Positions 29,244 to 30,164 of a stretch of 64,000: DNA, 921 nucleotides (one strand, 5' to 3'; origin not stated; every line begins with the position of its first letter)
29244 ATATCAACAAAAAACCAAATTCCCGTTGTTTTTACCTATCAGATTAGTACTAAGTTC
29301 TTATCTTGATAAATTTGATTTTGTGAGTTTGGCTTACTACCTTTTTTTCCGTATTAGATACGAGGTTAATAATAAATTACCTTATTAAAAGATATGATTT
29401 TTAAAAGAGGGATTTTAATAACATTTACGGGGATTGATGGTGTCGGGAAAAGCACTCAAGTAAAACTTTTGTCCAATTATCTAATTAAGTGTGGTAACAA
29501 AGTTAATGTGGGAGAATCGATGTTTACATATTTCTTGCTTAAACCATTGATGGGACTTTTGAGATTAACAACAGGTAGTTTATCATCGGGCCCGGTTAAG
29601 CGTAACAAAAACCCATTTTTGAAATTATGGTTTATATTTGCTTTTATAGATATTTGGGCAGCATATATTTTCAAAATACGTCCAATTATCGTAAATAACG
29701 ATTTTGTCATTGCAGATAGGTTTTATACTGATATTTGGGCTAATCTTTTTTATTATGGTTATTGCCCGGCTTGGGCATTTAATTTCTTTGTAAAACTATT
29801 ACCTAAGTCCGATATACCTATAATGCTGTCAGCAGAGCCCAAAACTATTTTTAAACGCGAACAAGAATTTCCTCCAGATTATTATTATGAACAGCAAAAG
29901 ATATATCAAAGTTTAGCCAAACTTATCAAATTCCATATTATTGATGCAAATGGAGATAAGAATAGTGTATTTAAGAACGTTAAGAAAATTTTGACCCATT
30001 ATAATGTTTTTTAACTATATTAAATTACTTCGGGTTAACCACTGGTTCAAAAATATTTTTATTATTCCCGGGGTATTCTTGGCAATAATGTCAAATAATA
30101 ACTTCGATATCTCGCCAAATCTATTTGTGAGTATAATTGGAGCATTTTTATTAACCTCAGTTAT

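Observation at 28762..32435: Candidate lipid-linked sugar-donor module: UbiA-family prenyl-phosphate transferase plus PHP phosphoesterase (fused to a methyltransferase) plus Tmk-like kinase plus NTase-fold protein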

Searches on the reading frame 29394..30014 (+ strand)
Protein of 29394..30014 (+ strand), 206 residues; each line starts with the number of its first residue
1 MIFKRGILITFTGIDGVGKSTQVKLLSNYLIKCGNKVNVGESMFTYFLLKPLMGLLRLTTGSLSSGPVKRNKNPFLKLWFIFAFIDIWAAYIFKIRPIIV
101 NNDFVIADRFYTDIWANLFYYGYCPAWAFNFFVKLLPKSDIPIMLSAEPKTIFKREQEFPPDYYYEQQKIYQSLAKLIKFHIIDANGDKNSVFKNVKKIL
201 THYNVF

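Call 3: search_protein_families(library=pfam, proteins=[window:29394-30014:+], max_evalue=0.01)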
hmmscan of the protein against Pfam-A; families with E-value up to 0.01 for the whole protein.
window:29394-30014:+ (206 aa): 2 families
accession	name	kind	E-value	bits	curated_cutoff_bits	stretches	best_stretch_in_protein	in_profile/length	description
PF02223.23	Thymidylate_kin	-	6.6e-07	29.6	27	1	12-36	2-26/185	Thymidylate kinase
PF03308.22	MeaB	-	0.0014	18.2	23.1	1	8-39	35-66/273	Methylmalonyl Co-A mutase-associated GTPase MeaB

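Call 5: search_protein_families(library=ncbifam, proteins=[window:29394-30014:+], max_evalue=0.01)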
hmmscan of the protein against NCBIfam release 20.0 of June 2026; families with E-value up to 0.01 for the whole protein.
window:29394-30014:+ (206 aa): 5 families
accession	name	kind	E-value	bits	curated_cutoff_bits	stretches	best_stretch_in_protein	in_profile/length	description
TIGR00041.1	DTMP_kinase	equivalog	1.5e-05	24.8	83.25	1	4-34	2-32/196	dTMP kinase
NF006958.0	PRK09435.1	equivalog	0.0012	17.9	329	1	7-39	58-90/333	methylmalonyl Co-A mutase-associated GTPase MeaB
TIGR00750.1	lao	equivalog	0.0014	17.8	240.75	1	8-39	36-67/300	methylmalonyl Co-A mutase-associated GTPase MeaB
NF003122.0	PRK04040.1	equivalog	0.0015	18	155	0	9-45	5-41/189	adenylate kinase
NF002059.0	PRK00889.1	subfamily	0.0062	16.2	244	1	4-39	3-38/177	adenylyl-sulfate kinase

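Call 33: search_solved_structures(query=window:29394-30014:+, max_evalue=10, show_alignments=2)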
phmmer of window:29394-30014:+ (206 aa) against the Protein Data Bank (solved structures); distinct sequences matched with E-value up to 10: 44.
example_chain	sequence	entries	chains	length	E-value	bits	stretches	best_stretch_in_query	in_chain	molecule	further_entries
5xbh_A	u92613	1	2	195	5.2e-06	29.3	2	8-37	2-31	Thymidylate kinase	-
2pbr_A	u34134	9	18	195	1.7e-05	27.7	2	8-37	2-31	Thymidylate kinase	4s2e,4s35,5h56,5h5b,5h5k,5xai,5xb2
3hjn_A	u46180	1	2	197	8.3e-05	25.4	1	8-38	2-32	Thymidylate kinase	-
5xb5_A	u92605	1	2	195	8.6e-05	25.4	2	8-37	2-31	Thymidylate kinase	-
2plr_A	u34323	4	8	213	0.00047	23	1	4-30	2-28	Probable thymidylate kinase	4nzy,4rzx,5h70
3ld9_A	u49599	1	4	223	0.0018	21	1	7-112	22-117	Thymidylate kinase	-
2yof_A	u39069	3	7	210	0.0025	20.6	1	4-174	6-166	THYMIDYLATE KINASE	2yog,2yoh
2wwf_A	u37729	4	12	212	0.0025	20.6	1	4-174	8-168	THYMIDILATE KINASE, PUTATIVE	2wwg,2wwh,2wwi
5yv5_A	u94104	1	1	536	0.025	17.3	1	2-35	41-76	ATPase RIL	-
1yqt_A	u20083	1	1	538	0.025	17.3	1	2-35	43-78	RNase l inhibitor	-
5uiv_A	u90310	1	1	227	0.042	16.6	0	5-30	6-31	Bifunctional thymidylate/uridylate kinase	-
1e9f_A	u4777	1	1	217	0.054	16.2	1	2-37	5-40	THYMIDYLATE KINASE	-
3v9p_A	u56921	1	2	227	0.13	15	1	4-26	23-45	Thymidylate kinase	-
2v54_A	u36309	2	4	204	0.19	14.5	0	4-24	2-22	THYMIDYLATE KINASE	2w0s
3nxs_A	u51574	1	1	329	0.27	14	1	9-39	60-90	LAO/AO transport system ATPase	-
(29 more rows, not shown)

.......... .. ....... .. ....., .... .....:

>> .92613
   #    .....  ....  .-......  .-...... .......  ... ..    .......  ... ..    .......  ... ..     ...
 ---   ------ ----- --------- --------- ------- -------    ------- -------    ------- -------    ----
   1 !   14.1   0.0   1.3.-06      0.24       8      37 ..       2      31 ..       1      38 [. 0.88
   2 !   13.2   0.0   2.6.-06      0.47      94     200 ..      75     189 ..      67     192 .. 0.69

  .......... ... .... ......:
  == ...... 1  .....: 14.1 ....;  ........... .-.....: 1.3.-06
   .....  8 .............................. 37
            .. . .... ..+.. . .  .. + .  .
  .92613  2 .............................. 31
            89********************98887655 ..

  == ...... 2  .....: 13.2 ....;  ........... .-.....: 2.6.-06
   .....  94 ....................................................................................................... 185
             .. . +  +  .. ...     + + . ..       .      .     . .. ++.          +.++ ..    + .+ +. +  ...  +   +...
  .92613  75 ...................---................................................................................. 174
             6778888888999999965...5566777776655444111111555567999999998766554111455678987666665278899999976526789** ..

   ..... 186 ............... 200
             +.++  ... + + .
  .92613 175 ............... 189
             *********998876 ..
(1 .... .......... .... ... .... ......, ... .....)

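Call 41: find_homologous_proteins(query=window:29394-30014:+, max_evalue=0.001)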
Query window:29394-30014:+ (206 aa): 68 proteins with E <= 0.001 among 143 candidates.
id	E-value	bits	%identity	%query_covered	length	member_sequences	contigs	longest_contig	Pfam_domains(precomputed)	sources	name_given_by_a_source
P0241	4.8e-135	466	100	100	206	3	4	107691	PF02223.24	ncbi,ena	-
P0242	1.4e-115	402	86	99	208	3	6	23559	PF02223.24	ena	-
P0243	2.9e-114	398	85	100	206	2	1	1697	PF02223.24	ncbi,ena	-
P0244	4.2e-114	397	86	100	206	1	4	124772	PF02223.24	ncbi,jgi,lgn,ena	-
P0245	5.5e-106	371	82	100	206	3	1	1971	PF02223.24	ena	-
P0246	9.1e-104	364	80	99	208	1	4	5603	PF02223.24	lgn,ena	-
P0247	1.8e-102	359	79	100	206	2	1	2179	PF02223.24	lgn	-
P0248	1.8e-101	356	76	100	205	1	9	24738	PF02223.24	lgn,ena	-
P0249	1.5e-79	284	64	96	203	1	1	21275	PF02223.24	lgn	-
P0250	1.6e-77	278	63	95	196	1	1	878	PF02223.24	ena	-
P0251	3.0e-77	277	62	96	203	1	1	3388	PF02223.24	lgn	-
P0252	5.6e-77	276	64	95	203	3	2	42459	PF02223.24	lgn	-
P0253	9.9e-77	275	64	96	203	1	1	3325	PF02223.24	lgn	-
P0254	4.3e-76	273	63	96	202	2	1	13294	PF02223.24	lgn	-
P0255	9.3e-76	272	63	96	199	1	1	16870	PF02223.24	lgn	-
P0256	4.1e-75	270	62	97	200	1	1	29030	PF02223.24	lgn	-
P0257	1.5e-74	268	62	96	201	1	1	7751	PF02223.24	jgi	-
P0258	2.9e-74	267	63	97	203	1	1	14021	PF02223.24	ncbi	-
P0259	2.9e-73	264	61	95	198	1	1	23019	PF02223.24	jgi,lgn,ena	-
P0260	5.8e-73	263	61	96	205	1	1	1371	PF02223.24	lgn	-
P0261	1.1e-72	262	60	97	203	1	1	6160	PF02223.24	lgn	-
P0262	1.9e-72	261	63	93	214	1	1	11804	PF02223.24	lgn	-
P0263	3.9e-72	260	61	97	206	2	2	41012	PF02223.24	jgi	-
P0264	1.6e-71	258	61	94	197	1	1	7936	PF02223.24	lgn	-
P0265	6.9e-71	256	61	95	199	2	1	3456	PF02223.24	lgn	-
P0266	1.0e-70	256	62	96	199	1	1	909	PF02223.24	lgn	-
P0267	1.2e-70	255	61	94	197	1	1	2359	PF02223.24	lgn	-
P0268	1.6e-70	255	60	95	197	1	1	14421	PF02223.24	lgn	-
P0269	2.1e-70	255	60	96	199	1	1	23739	PF02223.24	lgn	-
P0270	4.3e-70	254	59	96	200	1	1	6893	PF02223.24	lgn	-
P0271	5.9e-70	253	57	95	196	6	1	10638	PF02223.24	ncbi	-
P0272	6.1e-70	253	59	95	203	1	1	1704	PF02223.24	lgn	-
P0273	7.4e-70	253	59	93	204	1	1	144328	PF02223.24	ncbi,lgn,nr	ncbi:MAG: hypothetical protein Q7R43_02950 [Candidatus Daviesbacteria bacterium]|nr:hypothetical pro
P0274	6.3e-69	250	58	95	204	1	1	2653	PF02223.24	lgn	-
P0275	8.2e-69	249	58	96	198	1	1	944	PF02223.24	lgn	-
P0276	1.0e-68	249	59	97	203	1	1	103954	PF02223.24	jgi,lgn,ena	-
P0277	1.8e-68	248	57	95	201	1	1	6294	PF02223.24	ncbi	-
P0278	2.1e-68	248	61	95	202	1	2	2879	PF02223.24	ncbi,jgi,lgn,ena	-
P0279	2.8e-68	248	60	93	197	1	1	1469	PF02223.24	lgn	-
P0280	3.4e-68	247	59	95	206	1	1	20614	PF02223.24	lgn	-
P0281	4.6e-68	247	56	97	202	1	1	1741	PF02223.24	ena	-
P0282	5.0e-68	247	59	93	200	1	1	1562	PF02223.24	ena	-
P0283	1.1e-67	246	56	93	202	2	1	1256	PF02223.24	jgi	jgi:thymidylate kinase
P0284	1.7e-67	245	58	93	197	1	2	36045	PF02223.24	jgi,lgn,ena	-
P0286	2.6e-67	244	55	97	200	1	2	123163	PF02223.24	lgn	-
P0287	3.2e-67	244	57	97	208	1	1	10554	PF02223.24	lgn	-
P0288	4.9e-67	244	58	93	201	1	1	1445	PF02223.24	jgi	-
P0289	2.4e-66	241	58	96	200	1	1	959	PF02223.24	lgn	-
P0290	4.9e-66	240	58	97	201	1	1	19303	PF02223.24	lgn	-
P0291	5.2e-66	240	59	95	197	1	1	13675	PF02223.24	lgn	-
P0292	8.7e-66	239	59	95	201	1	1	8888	PF02223.24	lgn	-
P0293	1.1e-65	239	58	95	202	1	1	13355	PF02223.24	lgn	-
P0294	5.9e-65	237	55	97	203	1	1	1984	PF02223.24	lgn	-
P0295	6.9e-65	236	60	93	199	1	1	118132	PF02223.24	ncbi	-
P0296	8.3e-64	233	55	98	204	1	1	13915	PF02223.24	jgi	jgi:thymidylate kinase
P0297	3.0e-63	231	54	96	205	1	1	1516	PF02223.24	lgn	-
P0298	5.9e-63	230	56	98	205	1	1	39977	PF02223.24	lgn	-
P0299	3.6e-62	228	53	95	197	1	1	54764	PF02223.24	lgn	-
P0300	8.2e-61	223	53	95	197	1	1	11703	PF02223.24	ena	-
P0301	1.0e-60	223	53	95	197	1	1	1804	PF02223.24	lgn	-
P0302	3.1e-59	218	48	95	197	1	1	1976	PF02223.24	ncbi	-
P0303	7.6e-59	217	54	93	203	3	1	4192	PF02223.24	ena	-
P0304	3.7e-58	215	51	97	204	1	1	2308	PF02223.24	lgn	-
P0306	7.1e-45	171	45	97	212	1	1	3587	PF02223.24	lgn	-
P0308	7.3e-4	37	30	94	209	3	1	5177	PF02223.24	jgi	-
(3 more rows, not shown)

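Call 45: search_solved_structures(query=A2, max_evalue=1, show_alignments=2)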
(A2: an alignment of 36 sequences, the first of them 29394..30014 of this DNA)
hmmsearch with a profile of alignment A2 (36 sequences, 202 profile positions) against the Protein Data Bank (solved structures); distinct sequences matched with E-value up to 1: 107 (the best 60 are shown).
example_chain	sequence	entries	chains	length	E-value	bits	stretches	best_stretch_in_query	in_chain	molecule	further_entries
5xbh_A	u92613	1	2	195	2.1e-12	50.1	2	5-35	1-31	Thymidylate kinase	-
2pbr_A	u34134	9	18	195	8.3e-12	48.2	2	5-35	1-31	Thymidylate kinase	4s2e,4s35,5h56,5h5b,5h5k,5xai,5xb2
5xb5_A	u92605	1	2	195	1.3e-10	44.3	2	5-35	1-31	Thymidylate kinase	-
2plr_A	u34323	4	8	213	1.5e-09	40.9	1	1-155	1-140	Probable thymidylate kinase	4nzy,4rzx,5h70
2yof_A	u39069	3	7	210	9.8e-09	38.2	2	2-36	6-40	THYMIDYLATE KINASE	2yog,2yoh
2wwf_A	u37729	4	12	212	1e-08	38.1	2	2-36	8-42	THYMIDILATE KINASE, PUTATIVE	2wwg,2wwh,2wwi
3hjn_A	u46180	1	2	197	3.2e-08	36.5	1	6-37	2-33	Thymidylate kinase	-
3ld9_A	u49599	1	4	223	1e-06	31.6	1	5-173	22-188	Thymidylate kinase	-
1e9f_A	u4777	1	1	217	1e-06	31.5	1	2-34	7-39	THYMIDYLATE KINASE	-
1e9c_A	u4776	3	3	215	2.1e-06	30.5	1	2-34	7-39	THYMIDYLATE KINASE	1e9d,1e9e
1e98_A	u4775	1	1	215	2.2e-06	30.5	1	2-34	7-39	THYMIDYLATE KINASE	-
1e2d_A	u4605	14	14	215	2.8e-06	30.2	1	2-34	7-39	THYMIDYLATE KINASE | similar to THYMIDYLATE KINASE (DTMP KINASE) | Similar to deoxythymidylate kinase (thymidylate kinase)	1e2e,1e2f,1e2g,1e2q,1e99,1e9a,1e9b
1nmy_A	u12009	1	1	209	3.4e-06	29.9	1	3-34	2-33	similar to THYMIDYLATE KINASE (DTMP KINASE)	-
2xx3_A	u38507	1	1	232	3.7e-06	29.7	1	2-34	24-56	THYMIDYLATE KINASE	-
5uiv_A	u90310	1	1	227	0.00011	24.9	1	3-29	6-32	Bifunctional thymidylate/uridylate kinase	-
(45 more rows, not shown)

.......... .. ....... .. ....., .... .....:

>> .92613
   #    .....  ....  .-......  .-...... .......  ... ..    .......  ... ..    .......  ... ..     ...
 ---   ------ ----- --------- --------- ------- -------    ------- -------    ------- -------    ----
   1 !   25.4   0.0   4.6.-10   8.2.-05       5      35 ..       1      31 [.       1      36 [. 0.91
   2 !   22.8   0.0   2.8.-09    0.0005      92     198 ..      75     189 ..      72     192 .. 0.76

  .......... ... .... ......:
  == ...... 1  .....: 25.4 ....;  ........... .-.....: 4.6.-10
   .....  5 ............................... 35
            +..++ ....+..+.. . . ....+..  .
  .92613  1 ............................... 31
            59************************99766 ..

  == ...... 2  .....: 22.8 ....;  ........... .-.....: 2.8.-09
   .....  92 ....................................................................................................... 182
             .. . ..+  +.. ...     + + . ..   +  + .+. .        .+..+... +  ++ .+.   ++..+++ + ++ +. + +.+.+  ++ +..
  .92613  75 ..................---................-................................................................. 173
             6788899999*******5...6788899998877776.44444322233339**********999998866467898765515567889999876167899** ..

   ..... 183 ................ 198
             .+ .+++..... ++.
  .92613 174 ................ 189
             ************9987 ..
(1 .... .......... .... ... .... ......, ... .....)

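Call 51: predict_structure(alignment_id=A2)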
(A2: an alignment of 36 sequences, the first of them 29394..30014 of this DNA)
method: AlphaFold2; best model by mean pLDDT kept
length: 206 residues; sequences in the alignment: 36
mean_pLDDT: 91.2   pTM: 0.87
mean pLDDT of the five models: 91.2, 88.8, 88.6, 88.4, 87.7
residues with pLDDT >= 90: 153; 70-90: 43; 50-70: 7; < 50: 3
segments of 3 or more residues with pLDDT < 50: 1-3
pLDDT, mean of each block of 10 residues (from residue 1): 76 96 98 96 86 76 69 89 95 96 96 95 95 97 97 84 95 97 97 98 88
secondary structure, 60 per line:
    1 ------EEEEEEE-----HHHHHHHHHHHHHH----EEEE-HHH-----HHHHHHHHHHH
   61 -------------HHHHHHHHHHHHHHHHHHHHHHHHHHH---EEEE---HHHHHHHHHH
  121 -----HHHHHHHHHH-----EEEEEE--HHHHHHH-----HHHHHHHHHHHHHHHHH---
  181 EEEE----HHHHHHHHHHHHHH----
elements in order: E7-13 H19-32 E37-40 H50-60 H74-100 E104-107 H111-120 H126-135 E141-146 H149-155 H161-177 E181-184 H189-202

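Call 54: fold_search(model_id=the predicted structure, library=pdb)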
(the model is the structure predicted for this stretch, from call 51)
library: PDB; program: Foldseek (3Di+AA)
matches with E <= 10: 1400; with E <= 0.001: 285
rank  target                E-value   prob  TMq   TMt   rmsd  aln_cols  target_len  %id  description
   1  5h70_B                4.0e-09  1.00  0.70  0.69   4.1       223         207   21  Crystal structure of ADP bound dTMP kinase (st1543) from Sulfolobus Tokodaii Strain7 (released 2016-12-07)
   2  2pbr_A                5.5e-09  1.00  0.69  0.73   4.1       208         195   24  Crystal structure of thymidylate kinase (aq_969) from Aquifex Aeolicus VF5 (released 2007-10-02)
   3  4s35_B                5.8e-09  1.00  0.68  0.71   4.0       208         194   25  AMPPCP and TMP bound Crystal structure of thymidylate kinase (aq_969) from Aquifex Aeolicus VF5 (released 2016-01-27)
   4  5h70_A                8.0e-09  1.00  0.67  0.68   4.5       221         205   20  Crystal structure of ADP bound dTMP kinase (st1543) from Sulfolobus Tokodaii Strain7 (released 2016-12-07)
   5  4rzx_B                1.4e-08  1.00  0.68  0.70   3.6       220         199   21  Crystal structure (type-3) of dTMP kinase (st1543) from Sulfolobus Tokodaii Strain7 (released 2015-12-30)
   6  2plr_A                1.7e-08  1.00  0.72  0.70   4.1       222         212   20  Crystal structure of dTMP kinase (st1543) from Sulfolobus Tokodaii Strain7 (released 2008-04-22)
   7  4nzy_A                1.9e-08  1.00  0.72  0.71   4.1       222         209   20  Crystal structure (type-2) of dTMP kinase (st1543) from Sulfolobus Tokodaii Strain7 (released 2014-12-24)
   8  4rzx_A                2.8e-08  1.00  0.72  0.72   3.8       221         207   20  Crystal structure (type-3) of dTMP kinase (st1543) from Sulfolobus Tokodaii Strain7 (released 2015-12-30)
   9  5xbh_A                3.3e-08  1.00  0.65  0.69   4.4       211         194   25  Crystal structure of R145E mutant of thymidylate kinase (aq_969) from Aquifex Aeolicus VF5 (released 2017-06-28)
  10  5xb5_A                5.1e-08  1.00  0.67  0.71   4.2       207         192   24  Crystal structure of R90A mutant of thymidylate kinase (aq_969) from Aquifex Aeolicus VF5 (released 2017-06-28)
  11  5xb5_B                7.5e-08  1.00  0.65  0.69   4.3       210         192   24  Crystal structure of R90A mutant of thymidylate kinase (aq_969) from Aquifex Aeolicus VF5 (released 2017-06-28)
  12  4s2e_B                7.5e-08  1.00  0.64  0.68   4.5       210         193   25  Phosphate ion bound Crystal structure of thymidylate kinase (aq_969) from Aquifex Aeolicus VF5 (released 2016-01-20)
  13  4nzy_B                7.5e-08  1.00  0.66  0.66   4.5       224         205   20  Crystal structure (type-2) of dTMP kinase (st1543) from Sulfolobus Tokodaii Strain7 (released 2014-12-24)
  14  4s2e_A                7.5e-08  1.00  0.63  0.67   4.6       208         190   24  Phosphate ion bound Crystal structure of thymidylate kinase (aq_969) from Aquifex Aeolicus VF5 (released 2016-01-20)
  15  5xai_B                2.4e-07  1.00  0.66  0.70   4.4       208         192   25  dTMP bound Crystal structure of thymidylate kinase (aq_969) from Aquifex Aeolicus VF5 (released 2017-06-28)
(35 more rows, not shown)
